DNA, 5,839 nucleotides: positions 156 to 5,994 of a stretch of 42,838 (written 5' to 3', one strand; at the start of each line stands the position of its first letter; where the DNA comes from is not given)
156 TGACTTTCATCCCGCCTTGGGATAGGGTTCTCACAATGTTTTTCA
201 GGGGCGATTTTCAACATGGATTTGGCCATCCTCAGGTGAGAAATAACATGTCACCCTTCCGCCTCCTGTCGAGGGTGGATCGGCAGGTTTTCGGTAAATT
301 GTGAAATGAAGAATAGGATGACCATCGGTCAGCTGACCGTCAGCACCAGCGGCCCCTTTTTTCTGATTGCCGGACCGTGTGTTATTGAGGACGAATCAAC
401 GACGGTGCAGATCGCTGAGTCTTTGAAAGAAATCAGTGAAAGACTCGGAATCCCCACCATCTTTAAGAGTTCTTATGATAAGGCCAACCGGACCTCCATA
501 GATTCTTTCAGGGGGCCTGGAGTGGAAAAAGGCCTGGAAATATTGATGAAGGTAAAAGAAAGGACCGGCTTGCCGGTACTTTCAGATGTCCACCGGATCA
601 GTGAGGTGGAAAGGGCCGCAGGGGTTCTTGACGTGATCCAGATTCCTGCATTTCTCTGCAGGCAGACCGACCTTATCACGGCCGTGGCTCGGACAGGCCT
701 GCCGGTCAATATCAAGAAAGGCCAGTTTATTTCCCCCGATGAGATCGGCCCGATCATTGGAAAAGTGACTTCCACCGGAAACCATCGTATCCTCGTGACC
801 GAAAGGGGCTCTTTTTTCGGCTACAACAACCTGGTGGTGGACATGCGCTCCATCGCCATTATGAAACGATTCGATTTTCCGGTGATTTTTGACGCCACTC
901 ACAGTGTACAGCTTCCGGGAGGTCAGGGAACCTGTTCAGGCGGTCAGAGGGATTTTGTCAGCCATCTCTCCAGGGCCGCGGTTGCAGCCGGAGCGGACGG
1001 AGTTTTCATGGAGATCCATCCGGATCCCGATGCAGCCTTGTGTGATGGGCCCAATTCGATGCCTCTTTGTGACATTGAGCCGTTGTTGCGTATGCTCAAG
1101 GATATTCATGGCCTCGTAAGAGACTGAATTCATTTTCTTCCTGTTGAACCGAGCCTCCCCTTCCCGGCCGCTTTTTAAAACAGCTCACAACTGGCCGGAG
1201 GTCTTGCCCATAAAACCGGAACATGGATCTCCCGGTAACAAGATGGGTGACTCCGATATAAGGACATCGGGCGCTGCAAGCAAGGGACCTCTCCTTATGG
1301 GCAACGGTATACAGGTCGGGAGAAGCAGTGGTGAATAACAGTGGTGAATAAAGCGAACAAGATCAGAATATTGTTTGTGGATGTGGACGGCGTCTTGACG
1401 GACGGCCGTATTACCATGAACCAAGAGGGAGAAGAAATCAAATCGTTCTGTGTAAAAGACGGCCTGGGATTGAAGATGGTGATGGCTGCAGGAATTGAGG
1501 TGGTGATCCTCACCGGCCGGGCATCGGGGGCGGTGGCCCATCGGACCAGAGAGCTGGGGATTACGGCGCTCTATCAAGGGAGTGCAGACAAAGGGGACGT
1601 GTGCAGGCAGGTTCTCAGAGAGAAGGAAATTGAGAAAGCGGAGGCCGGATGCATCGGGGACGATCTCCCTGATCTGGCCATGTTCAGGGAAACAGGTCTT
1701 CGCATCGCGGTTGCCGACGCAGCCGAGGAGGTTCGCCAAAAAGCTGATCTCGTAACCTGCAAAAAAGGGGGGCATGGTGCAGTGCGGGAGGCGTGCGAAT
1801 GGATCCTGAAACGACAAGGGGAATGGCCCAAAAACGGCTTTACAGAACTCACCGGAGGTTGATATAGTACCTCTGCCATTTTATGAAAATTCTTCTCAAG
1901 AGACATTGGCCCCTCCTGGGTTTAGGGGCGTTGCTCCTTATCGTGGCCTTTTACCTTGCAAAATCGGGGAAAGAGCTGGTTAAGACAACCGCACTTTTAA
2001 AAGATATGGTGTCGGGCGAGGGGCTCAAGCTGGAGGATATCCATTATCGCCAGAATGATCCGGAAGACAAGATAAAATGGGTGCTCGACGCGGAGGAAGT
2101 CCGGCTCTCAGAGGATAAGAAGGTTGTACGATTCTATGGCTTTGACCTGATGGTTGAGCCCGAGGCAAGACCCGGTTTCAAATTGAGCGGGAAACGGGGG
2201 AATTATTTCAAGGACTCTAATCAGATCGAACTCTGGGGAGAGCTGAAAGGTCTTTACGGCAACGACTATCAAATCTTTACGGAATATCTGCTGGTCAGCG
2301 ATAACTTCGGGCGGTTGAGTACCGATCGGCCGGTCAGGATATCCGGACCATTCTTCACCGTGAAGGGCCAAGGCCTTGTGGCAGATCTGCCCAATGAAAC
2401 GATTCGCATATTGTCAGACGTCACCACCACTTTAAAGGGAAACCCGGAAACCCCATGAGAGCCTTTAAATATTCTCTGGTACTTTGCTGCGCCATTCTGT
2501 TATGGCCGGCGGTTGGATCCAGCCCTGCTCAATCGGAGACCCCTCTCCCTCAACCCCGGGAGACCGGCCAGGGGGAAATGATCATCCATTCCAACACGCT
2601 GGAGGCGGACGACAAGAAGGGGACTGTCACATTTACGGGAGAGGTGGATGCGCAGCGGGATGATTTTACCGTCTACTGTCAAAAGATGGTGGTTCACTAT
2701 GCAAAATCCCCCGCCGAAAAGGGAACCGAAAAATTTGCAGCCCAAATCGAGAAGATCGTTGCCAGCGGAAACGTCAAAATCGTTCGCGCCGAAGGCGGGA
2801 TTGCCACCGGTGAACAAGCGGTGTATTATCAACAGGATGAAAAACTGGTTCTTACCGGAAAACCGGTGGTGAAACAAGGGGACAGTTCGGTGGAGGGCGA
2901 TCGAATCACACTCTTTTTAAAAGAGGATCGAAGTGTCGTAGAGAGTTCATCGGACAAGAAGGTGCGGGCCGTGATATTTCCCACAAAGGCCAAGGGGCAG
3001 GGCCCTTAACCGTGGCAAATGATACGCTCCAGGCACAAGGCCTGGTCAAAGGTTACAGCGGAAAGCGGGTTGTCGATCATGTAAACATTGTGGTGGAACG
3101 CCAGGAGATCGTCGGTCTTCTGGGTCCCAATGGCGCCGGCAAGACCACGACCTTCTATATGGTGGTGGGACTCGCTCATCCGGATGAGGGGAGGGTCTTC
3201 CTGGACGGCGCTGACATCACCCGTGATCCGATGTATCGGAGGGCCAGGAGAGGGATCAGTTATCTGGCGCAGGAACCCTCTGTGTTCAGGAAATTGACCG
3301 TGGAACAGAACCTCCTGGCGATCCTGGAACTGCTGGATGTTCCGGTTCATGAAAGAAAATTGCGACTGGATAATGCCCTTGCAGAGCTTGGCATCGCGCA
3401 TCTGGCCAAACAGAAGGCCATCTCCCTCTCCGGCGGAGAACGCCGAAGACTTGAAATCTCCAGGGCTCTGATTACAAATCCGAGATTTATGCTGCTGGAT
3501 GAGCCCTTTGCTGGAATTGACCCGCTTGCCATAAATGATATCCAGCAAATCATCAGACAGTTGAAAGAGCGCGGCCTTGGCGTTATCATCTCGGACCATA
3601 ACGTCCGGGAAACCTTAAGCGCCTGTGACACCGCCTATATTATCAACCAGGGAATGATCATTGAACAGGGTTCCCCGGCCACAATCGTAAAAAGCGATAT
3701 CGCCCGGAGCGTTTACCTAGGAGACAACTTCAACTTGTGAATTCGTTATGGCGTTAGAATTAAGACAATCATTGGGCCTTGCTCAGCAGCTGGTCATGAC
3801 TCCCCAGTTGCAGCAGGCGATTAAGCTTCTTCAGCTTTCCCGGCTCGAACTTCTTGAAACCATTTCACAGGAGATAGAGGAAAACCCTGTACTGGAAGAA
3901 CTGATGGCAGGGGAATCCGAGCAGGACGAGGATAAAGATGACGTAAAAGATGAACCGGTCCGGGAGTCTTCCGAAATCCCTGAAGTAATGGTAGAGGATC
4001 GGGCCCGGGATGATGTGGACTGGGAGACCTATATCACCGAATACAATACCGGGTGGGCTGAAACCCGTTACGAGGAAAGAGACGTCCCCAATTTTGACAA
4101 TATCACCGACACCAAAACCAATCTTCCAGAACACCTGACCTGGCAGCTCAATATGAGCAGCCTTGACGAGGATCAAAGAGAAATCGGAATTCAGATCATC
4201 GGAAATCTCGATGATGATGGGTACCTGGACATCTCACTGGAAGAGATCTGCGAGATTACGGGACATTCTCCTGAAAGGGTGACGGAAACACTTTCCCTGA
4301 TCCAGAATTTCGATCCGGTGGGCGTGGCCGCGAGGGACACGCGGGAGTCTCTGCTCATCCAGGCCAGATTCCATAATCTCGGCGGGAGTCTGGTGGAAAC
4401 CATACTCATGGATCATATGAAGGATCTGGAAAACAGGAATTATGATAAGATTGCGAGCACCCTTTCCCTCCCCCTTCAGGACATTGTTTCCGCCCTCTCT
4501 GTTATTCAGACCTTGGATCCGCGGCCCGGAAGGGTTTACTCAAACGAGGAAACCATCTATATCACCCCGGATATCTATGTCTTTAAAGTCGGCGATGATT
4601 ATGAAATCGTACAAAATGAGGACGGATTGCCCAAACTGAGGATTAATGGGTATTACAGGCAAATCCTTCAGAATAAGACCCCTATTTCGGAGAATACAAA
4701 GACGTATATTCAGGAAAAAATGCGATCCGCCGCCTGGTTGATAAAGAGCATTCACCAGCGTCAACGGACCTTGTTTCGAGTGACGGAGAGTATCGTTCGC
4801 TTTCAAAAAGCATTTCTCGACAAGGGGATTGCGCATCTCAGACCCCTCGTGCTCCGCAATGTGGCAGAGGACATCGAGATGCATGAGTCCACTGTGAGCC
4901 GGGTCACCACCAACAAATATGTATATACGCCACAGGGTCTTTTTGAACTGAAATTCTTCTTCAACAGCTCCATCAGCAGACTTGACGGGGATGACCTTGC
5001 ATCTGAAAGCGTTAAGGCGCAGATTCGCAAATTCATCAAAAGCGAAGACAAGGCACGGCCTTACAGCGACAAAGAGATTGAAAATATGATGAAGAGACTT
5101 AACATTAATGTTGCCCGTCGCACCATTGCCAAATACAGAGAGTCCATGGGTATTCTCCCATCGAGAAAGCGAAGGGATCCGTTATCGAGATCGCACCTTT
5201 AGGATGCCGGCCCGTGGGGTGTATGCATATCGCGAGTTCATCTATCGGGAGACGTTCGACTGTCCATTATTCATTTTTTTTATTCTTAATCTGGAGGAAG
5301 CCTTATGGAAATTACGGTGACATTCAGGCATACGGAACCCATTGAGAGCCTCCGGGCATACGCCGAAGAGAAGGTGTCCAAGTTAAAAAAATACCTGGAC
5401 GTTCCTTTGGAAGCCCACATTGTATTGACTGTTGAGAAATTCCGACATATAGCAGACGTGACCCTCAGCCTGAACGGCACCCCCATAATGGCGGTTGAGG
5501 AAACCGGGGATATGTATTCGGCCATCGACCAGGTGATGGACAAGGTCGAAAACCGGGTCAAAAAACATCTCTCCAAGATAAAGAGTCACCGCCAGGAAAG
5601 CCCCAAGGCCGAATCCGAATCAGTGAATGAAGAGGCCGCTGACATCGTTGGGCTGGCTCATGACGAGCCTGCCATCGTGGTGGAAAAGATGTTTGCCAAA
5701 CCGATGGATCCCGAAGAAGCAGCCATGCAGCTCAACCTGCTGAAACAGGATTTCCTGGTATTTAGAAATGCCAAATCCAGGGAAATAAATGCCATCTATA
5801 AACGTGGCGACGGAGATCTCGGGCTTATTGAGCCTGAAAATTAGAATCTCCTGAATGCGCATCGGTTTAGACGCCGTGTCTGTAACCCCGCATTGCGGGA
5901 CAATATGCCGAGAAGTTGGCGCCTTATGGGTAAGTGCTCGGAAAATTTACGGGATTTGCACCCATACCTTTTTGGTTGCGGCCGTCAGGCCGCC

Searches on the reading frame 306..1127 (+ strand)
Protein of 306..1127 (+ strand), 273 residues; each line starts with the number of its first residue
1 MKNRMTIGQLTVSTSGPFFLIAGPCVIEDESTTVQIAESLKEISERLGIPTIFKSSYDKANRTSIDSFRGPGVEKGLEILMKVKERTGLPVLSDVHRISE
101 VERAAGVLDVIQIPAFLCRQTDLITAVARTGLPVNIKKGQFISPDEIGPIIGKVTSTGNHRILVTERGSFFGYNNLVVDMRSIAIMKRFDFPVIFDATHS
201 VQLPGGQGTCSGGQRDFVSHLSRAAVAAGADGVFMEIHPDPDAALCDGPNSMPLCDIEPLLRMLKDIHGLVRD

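Call 64: search_protein_families(library=pfam, proteins=[window:306-1127:+], max_evalue=0.0001)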
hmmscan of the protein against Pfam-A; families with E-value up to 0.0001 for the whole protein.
window:306-1127:+ (273 aa): 1 family
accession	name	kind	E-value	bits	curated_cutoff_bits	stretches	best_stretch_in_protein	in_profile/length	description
PF00793.26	DAHP_synth_1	-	4.2e-71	239.5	25.5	1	17-267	17-264/270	DAHP synthetase I family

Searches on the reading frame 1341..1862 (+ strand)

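Call 64: search_protein_families(library=pfam, proteins=[window:1341-1862:+], max_evalue=0.0001)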
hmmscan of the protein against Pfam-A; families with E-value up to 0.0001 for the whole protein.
window:1341-1862:+ (173 aa): 1 family
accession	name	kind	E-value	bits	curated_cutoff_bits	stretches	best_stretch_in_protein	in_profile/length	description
PF08282.18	Hydrolase_3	-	3.2e-13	50.5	20.9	1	77-144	181-248/255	haloacid dehalogenase-like hydrolase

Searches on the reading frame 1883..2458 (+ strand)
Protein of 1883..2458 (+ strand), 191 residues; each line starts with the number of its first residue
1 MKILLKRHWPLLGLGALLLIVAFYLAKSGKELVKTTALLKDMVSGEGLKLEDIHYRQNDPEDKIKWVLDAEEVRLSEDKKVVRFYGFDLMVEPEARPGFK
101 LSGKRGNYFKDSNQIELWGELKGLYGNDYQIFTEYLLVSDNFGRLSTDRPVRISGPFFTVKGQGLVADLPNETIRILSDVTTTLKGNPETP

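Call 64: search_protein_families(library=pfam, proteins=[window:1883-2458:+], max_evalue=0.0001)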
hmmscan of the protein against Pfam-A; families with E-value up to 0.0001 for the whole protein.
window:1883-2458:+ (191 aa): 1 family
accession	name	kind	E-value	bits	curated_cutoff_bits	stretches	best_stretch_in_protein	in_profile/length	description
PF06835.18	LptC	-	1.2e-18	67.8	21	1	18-184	5-174/175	Lipopolysaccharide-assembly, LptC-related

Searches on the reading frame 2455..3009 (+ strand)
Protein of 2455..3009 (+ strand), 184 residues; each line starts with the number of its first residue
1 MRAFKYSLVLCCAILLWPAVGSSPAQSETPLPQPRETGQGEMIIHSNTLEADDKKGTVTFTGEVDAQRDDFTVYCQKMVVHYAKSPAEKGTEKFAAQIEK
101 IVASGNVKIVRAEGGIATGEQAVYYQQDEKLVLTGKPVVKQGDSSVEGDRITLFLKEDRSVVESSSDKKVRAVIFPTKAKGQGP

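Call 64: search_protein_families(library=pfam, proteins=[window:2455-3009:+], max_evalue=0.0001)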
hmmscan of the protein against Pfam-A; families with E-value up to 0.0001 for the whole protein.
window:2455-3009:+ (184 aa): 1 family
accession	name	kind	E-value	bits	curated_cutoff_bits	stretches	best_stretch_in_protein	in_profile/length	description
PF03968.19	LptD_N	-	5.9e-21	75.3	20.4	1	44-158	2-112/113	LptA/(LptD N-terminal domain) LPS transport protein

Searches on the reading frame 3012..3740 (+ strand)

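Call 64: search_protein_families(library=pfam, proteins=[window:3012-3740:+], max_evalue=0.0001)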
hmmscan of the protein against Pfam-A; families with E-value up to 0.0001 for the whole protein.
window:3012-3740:+ (242 aa): 2 families
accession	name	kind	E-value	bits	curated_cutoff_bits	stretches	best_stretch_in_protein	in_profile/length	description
PF00005.33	ABC_tran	-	2.8e-36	125.6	25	1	22-167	2-137/137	ABC transporter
PF13304.12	AAA_21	-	3.9e-07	30.9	27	0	139-197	238-299/304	AAA domain, putative AbiEii toxin, Type IV TA system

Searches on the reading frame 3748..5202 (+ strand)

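Call 64: search_protein_families(library=pfam, proteins=[window:3748-5202:+], max_evalue=0.0001)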
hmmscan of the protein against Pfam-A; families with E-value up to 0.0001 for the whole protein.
window:3748-5202:+ (484 aa): 3 families
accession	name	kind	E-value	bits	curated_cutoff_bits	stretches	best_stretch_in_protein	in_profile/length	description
PF04552.19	Sigma54_DBD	-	5.3e-60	202.2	22.8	1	319-476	2-159/160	Sigma-54, DNA binding domain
PF04963.19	Sigma54_CBD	-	7e-60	202.4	22.9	1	116-303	2-185/185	Sigma-54 factor, core binding domain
PF00309.25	Sigma54_AID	-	8.1e-17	61.2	23.8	1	6-51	1-46/46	Sigma-54 factor, Activator interacting domain (AID)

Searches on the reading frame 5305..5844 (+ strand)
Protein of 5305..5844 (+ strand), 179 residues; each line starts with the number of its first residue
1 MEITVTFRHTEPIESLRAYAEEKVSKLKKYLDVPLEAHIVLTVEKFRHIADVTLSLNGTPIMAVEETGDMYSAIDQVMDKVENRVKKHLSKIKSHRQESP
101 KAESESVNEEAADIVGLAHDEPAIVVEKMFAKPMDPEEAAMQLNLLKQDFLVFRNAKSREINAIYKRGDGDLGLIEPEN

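Call 64: search_protein_families(library=pfam, proteins=[window:5305-5844:+], max_evalue=0.0001)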
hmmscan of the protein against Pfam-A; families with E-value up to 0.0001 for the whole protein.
window:5305-5844:+ (179 aa): 2 families
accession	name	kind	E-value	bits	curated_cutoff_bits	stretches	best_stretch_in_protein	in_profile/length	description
PF02482.25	Ribosomal_S30AE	-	5.9e-21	75.4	23.7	1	3-93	1-88/88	Sigma 54 modulation protein / S30EA ribosomal protein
PF16321.10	Ribosom_S30AE_C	-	5.5e-19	68.1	25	1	120-174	2-57/57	Sigma 54 modulation/S30EA ribosomal protein C terminus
